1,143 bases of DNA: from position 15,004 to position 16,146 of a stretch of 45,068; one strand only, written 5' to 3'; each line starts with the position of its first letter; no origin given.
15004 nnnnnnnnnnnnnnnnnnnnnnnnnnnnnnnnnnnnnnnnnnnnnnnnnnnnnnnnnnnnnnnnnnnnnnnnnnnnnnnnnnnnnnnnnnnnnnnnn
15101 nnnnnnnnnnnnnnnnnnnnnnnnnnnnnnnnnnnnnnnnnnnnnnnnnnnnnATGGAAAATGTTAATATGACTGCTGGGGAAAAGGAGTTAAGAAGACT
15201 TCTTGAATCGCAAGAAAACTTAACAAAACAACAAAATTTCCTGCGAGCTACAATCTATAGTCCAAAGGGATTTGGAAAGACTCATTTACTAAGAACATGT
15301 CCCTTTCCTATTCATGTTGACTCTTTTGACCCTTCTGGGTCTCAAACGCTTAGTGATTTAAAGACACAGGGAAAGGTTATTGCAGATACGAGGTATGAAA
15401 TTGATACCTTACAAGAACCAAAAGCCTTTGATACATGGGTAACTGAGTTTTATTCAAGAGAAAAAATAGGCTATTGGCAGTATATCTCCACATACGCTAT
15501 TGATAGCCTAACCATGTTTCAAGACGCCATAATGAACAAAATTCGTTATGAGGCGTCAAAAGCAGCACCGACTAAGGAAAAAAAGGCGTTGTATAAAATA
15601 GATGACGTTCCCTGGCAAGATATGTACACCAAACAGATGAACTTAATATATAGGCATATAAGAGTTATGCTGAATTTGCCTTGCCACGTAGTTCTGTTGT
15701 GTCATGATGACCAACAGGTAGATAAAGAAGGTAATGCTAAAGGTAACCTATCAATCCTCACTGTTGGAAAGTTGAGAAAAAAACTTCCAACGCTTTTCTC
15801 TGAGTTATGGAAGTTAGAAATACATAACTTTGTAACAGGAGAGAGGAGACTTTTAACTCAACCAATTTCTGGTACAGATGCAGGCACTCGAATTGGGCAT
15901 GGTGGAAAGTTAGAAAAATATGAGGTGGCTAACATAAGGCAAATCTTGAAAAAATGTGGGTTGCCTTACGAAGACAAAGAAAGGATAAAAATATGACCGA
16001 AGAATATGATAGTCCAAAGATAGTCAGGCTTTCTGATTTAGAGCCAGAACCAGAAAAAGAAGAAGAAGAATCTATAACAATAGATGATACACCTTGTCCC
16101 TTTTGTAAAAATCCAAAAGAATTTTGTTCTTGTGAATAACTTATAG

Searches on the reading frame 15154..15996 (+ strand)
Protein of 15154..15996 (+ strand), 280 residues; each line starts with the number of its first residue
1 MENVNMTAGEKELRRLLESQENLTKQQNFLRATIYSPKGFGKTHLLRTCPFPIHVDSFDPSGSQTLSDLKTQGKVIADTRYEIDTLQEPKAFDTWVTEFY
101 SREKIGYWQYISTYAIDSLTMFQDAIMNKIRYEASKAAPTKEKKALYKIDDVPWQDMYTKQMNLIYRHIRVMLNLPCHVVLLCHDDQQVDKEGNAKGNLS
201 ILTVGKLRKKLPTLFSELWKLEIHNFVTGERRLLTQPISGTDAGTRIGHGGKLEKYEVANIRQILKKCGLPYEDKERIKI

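Call 50: search_protein_families(library=pfam, proteins=[window:15154-15996:+], max_evalue=0.001)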
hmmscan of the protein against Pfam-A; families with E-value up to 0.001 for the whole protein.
window:15154-15996:+ (280 aa): 1 family
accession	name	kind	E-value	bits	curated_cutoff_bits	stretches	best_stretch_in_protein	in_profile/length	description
PF13479.12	AAA_24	-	8.7e-14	52.2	27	1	30-246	3-194/195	AAA domain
